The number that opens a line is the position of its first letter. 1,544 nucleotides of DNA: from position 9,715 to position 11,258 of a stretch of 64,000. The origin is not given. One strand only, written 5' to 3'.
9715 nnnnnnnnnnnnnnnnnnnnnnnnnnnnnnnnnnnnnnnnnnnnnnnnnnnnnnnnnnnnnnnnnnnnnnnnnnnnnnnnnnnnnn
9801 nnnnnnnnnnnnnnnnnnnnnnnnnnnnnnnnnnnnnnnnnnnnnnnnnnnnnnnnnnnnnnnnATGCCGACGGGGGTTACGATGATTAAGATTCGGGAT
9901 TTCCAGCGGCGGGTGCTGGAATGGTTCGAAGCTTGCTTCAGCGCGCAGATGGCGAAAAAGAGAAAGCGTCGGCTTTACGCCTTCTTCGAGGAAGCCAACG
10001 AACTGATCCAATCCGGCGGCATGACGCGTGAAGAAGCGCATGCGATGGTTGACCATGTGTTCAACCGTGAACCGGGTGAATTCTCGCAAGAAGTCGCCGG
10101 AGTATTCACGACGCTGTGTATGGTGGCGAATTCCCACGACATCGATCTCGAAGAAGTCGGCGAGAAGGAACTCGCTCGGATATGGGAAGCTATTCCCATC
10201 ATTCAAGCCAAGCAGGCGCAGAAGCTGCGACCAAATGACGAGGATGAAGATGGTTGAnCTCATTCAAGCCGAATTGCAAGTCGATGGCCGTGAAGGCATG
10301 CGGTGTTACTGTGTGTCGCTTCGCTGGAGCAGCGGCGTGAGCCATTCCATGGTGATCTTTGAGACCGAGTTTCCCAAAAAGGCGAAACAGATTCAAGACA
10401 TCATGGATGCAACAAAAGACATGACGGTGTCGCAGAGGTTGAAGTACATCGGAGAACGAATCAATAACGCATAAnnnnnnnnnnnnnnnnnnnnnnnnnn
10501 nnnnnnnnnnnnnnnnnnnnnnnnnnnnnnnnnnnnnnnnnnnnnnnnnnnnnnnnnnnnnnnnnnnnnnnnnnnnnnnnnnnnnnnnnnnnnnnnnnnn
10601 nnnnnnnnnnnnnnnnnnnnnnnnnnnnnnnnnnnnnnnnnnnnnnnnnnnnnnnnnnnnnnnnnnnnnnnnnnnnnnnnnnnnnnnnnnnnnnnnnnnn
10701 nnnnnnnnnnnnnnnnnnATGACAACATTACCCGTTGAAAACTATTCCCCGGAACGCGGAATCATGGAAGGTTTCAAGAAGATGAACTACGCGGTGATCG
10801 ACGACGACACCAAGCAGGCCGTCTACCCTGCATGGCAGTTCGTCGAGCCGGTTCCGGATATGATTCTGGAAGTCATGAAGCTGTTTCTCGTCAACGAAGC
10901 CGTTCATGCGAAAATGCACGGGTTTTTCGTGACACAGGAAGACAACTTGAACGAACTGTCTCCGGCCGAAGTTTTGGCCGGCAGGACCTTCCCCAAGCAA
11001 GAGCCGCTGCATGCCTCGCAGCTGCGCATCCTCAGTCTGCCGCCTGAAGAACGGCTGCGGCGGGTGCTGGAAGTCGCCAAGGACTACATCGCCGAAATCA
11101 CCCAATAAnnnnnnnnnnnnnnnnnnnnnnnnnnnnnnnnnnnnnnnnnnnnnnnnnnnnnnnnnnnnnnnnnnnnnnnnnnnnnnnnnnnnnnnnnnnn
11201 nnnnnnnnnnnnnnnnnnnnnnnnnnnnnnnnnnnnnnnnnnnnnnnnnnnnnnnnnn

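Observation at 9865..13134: Nucleotide and ADP-ribose processing island: MazG-like, then NADAR, Zn-ribbon protein and DHH/DHHA1 phosphoesterase in a row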

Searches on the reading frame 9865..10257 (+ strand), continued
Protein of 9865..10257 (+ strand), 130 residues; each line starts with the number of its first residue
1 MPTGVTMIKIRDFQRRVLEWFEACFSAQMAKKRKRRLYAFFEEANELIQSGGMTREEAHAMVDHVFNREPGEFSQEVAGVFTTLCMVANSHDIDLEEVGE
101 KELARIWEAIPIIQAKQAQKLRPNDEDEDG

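Call 109: search_dna_similar(query=window:9883-10257:+, collection=phages, mode=protein, max_rows=60, max_evalue=0.001)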
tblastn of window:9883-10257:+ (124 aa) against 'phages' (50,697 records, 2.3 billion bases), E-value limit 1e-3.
Records with a match: 55; places in all: 55; records where one place covers at least 80% of the query: 54.
Best place of each record, by identity: <60% 55.
By first word of the organism name: Caulobacter 17; Pseudomonas 15; Brevundimonas 5; Burkholderia 3; Acidovorax 2; Rhizobium 2; Ralstonia 2; Xanthomonas 2; Bertelyvirus 2; Pseudanabaena 1; and 4 more.
By host as written in the record: Caulobacter vibrioides CB15 13; Pseudomonas putida KT2440 and Paw85 9; Caulobacter crescentus 6; - 4; Pseudomonas syringae 7C 4; Brevundimonas pondensis LVF1 4; Acidovorax citrulli 2; Pseudomonas syringae pv. tomato Pst235 2; and 9 more.
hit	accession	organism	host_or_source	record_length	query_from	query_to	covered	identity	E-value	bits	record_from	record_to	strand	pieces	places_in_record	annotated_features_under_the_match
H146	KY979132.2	Acidovorax phage ACP17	Acidovorax citrulli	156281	4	117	92%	46.5%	7e-26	106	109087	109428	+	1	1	hypothetical protein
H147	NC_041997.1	Acidovorax phage ACP17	Acidovorax citrulli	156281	4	117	92%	46.5%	7e-26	106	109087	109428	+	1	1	hypothetical protein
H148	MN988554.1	Rhizobium phage RHph_I72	Rhizobium etli 343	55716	4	119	94%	44.1%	9e-21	92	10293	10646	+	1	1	hypothetical protein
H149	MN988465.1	Rhizobium phage RHph_TM26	Rhizobium sp. N4311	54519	4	119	94%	44.1%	2e-19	88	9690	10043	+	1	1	hypothetical protein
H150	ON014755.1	Pseudanabaena phage Pam3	Pseudanabaena sp.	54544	6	119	92%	44.8%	6e-20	89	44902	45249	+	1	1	nucleotide pyrophosphohydrolase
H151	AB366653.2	Ralstonia phage phiRSL1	-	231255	6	118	91%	45.1%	4e-21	92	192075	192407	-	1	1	hypothetical protein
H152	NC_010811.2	Ralstonia phage phiRSL1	-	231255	6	118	91%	45.1%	4e-21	92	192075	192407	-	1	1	hypothetical protein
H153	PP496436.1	Pseudomonas phage vB_PpuM-Illi-2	Pseudomonas putida KT2440 and Paw85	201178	9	114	85%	46.3%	3e-20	90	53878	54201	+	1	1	hypothetical protein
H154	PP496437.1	Pseudomonas phage vB_PpuM-Aura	Pseudomonas putida KT2440 and Paw85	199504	9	114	85%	46.3%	3e-20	90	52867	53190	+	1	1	hypothetical protein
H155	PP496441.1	Pseudomonas phage vB_PpuM-Pori-4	Pseudomonas putida KT2440 and Paw85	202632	9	114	85%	46.3%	1e-19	88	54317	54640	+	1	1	hypothetical protein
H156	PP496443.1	Pseudomonas phage vB_PpuM-Lauda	Pseudomonas putida KT2440 and Paw85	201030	9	114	85%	46.3%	1e-19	88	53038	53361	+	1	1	hypothetical protein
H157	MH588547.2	Caulobacter phage CcrSC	Caulobacter vibrioides CB15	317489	7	115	88%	45.0%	2e-19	88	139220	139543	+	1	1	hypothetical protein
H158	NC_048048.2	Caulobacter phage CcrSC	Caulobacter vibrioides CB15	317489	7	115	88%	45.0%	2e-19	88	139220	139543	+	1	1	hypothetical protein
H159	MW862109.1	Pseudomonas phage Medea1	Pseudomonas syringae pv. tomato Pst235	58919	7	114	87%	45.4%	3e-25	104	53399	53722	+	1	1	hypothetical protein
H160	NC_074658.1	Pseudomonas phage Medea1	Pseudomonas syringae pv. tomato Pst235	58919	7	114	87%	45.4%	3e-25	104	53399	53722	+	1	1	hypothetical protein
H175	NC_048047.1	Caulobacter phage CcrBL9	Caulobacter vibrioides CB15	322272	4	115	90%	40.2%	1e-17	82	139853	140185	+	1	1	hypothetical protein | putative thymidylate synthase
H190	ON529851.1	Brevundimonas phage vB_BpoS-Marchewka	Brevundimonas pondensis LVF1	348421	4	117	92%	34.2%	2e-12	68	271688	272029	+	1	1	hypothetical protein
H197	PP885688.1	Tunturiibacter phage Tunturi_5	Tunturiibacter psychrotolerans X4BP1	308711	3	116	92%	30.7%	1e-8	57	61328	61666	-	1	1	nucleoside deoxyribosyltransferase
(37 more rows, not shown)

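Call 110: get_annotated_region(hit=H175, flank=6000)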
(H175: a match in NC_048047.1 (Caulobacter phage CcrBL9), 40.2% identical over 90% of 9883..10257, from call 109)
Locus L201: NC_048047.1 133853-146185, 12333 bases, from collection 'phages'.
description: Caulobacter phage CcrBL9, complete genome.
organism: Caulobacter phage CcrBL9 (NCBI taxid 2283270)
taxonomy: Viruses; Duplodnaviria; Heunggongvirae; Uroviricota; Caudoviricetes; Dolichocephalovirinae; Bertelyvirus; Bertelyvirus BL9
host: Caulobacter vibrioides CB15; source: -; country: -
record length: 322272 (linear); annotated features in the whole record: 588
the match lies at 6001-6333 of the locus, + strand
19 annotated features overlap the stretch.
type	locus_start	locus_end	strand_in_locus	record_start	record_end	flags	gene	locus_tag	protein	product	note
CDS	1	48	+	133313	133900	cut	-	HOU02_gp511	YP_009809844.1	DNA polymerase III alpha subunit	-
CDS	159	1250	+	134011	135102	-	-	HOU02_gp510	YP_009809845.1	hypothetical protein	-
CDS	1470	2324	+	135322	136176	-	-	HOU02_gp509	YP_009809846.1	nucleotidyltransferase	-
CDS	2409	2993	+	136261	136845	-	-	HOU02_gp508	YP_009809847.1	RNA ligase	-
CDS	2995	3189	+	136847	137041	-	-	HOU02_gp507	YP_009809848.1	hypothetical protein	-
CDS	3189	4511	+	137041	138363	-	-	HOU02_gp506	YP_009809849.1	Dda-like helicase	RecD-like DNA helicase Atu2026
CDS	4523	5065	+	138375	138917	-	-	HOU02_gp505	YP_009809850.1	putative dNMP kinase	-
CDS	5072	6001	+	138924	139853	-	-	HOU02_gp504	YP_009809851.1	putative thymidylate synthase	-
CDS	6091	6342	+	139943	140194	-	-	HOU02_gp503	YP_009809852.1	hypothetical protein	-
CDS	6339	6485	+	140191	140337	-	-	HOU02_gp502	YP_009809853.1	hypothetical protein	-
CDS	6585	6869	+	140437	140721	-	-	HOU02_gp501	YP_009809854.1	hypothetical protein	-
CDS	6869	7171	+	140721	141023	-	-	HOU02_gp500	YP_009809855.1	hypothetical protein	-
CDS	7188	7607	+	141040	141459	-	-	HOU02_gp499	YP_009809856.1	hypothetical protein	-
CDS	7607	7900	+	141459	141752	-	-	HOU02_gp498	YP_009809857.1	hypothetical protein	-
CDS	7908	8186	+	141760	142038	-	-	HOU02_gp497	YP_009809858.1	hypothetical protein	-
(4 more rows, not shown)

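Call 111: get_annotated_region(hit=H197, flank=5000)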
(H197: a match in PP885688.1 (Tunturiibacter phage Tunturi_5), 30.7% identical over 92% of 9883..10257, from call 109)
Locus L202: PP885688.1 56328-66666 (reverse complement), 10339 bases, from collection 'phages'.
description: Tunturiibacter phage Tunturi_5, complete genome.
organism: Tunturiibacter phage Tunturi_5 (NCBI taxid 3378199)
taxonomy: Viruses; Duplodnaviria; Heunggongvirae; Uroviricota; Caudoviricetes
host: Tunturiibacter psychrotolerans X4BP1; source: soil; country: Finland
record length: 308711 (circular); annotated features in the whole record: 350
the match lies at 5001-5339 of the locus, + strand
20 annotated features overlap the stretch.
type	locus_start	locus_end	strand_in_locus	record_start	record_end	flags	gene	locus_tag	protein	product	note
CDS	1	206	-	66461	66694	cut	-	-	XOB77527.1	hypothetical protein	ORF84; gp84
CDS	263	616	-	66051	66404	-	-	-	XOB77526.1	hypothetical protein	ORF83; gp83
CDS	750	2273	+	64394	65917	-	-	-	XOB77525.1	virion structural protein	ORF82; gp82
CDS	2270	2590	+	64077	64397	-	-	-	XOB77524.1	hypothetical protein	ORF81; gp81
CDS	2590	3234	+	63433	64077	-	-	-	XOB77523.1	deoxynucleoside monophosphate kinase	ORF80; gp80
CDS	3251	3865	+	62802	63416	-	-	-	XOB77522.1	hypothetical protein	ORF79; gp79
CDS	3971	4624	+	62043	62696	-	-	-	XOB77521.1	metallo-phosphoesterase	ORF78; gp78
CDS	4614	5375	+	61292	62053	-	-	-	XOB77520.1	nucleoside deoxyribosyltransferase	ORF77; gp77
CDS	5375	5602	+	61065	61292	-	-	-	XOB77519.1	hypothetical protein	ORF76; gp76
CDS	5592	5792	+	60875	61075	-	-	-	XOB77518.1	hypothetical protein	ORF75; gp75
CDS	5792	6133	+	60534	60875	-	-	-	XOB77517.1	hypothetical protein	ORF74; gp74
CDS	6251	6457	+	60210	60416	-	-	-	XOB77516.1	hypothetical protein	ORF73; gp73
CDS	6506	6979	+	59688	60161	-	-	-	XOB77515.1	MarR family transcrition regulator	ORF72; gp72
CDS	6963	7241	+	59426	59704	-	-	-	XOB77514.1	hypothetical protein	ORF71; gp71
CDS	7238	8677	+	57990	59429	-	-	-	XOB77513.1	hypothetical protein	ORF70; gp70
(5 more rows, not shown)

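Call 112: get_annotated_region(hit=H190, flank=6000)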
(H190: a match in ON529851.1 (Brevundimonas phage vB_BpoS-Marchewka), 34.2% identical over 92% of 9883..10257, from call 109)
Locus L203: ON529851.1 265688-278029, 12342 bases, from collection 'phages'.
description: Brevundimonas phage vB_BpoS-Marchewka, complete genome.
organism: Brevundimonas phage vB_BpoS-Marchewka (NCBI taxid 2948604)
taxonomy: Viruses; Duplodnaviria; Heunggongvirae; Uroviricota; Caudoviricetes; Dolichocephalovirinae
host: Brevundimonas pondensis LVF1; source: sewage; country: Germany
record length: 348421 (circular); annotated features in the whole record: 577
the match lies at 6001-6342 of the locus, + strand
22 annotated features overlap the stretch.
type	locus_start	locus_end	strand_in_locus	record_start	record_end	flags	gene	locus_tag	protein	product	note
CDS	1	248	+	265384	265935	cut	-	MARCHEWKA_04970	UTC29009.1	hypothetical protein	-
CDS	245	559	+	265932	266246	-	-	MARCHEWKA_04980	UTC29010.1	hypothetical protein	-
CDS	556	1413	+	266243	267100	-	-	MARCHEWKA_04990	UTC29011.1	DNA polymerase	-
CDS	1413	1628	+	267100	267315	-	-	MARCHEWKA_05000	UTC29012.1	hypothetical protein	-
CDS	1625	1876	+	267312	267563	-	-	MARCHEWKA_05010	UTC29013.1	hypothetical protein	-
CDS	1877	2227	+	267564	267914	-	-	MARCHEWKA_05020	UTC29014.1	hypothetical protein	-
CDS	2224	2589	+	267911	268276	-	-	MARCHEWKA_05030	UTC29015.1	hypothetical protein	-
CDS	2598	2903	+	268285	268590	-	-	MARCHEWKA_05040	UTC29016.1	hypothetical protein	-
CDS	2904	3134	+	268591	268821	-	-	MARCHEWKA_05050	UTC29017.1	hypothetical protein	-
CDS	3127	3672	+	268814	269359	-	-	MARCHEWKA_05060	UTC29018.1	hypothetical protein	-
CDS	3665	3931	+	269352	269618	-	-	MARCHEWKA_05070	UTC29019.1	hypothetical protein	-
CDS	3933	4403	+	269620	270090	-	-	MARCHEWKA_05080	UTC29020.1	hypothetical protein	-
CDS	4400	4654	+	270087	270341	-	-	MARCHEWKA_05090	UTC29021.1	hypothetical protein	-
CDS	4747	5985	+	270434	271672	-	-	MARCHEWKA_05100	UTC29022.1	RNA ligase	-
CDS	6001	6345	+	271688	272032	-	-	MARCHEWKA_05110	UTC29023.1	hypothetical protein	-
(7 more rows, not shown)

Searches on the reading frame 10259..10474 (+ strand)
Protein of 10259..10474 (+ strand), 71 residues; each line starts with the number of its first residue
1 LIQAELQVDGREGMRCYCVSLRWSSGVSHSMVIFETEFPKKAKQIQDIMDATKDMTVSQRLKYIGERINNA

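Call 3: search_protein_families(library=pfam, max_evalue=0.1, proteins=[window:10259-10474:+])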
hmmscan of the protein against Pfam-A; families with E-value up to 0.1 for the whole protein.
window:10259-10474:+ (71 aa): 1 family
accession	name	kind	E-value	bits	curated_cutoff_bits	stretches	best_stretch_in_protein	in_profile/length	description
PF10430.15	Ig_Tie2_1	-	0.067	14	25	1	16-62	19-62/95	Tie-2 Ig-like domain 1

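Call 4: search_protein_families(library=phrogs, max_evalue=0.01, proteins=[window:10259-10474:+])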
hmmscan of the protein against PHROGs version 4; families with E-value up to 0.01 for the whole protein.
window:10259-10474:+ (71 aa): 0 families

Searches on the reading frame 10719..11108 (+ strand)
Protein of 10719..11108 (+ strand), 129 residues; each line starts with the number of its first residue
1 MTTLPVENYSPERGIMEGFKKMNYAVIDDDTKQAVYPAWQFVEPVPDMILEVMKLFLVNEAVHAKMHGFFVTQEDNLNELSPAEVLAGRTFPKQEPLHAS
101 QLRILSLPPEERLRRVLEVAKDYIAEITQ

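Call 3: search_protein_families(library=pfam, max_evalue=0.1, proteins=[window:10719-11108:+])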
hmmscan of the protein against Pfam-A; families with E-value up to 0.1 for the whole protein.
window:10719-11108:+ (129 aa): 1 family
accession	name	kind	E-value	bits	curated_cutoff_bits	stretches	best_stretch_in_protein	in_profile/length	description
PF23097.1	NOL10_2nd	-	0.072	13.7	27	0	57-72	21-36/48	Nucleolar protein 10-like, second domain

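Call 4: search_protein_families(library=phrogs, max_evalue=0.01, proteins=[window:10719-11108:+])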
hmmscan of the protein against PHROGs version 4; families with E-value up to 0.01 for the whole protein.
window:10719-11108:+ (129 aa): 0 families

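Call 78: search_protein_families(library=ncbifam, max_evalue=0.1, proteins=[window:10719-11108:+])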
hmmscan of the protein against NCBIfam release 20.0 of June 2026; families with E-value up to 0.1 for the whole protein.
window:10719-11108:+ (129 aa): 0 families

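Call 79: search_protein_families(library=padloc, max_evalue=0.01, proteins=[window:10719-11108:+])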
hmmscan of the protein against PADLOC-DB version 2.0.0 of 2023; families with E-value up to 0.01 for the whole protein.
window:10719-11108:+ (129 aa): 0 families

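Call 97: search_solved_structures(query=A6, max_evalue=10, show_alignments=3)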
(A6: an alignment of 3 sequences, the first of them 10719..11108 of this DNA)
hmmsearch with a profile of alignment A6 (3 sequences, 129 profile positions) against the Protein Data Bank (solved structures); distinct sequences matched with E-value up to 10: 0.
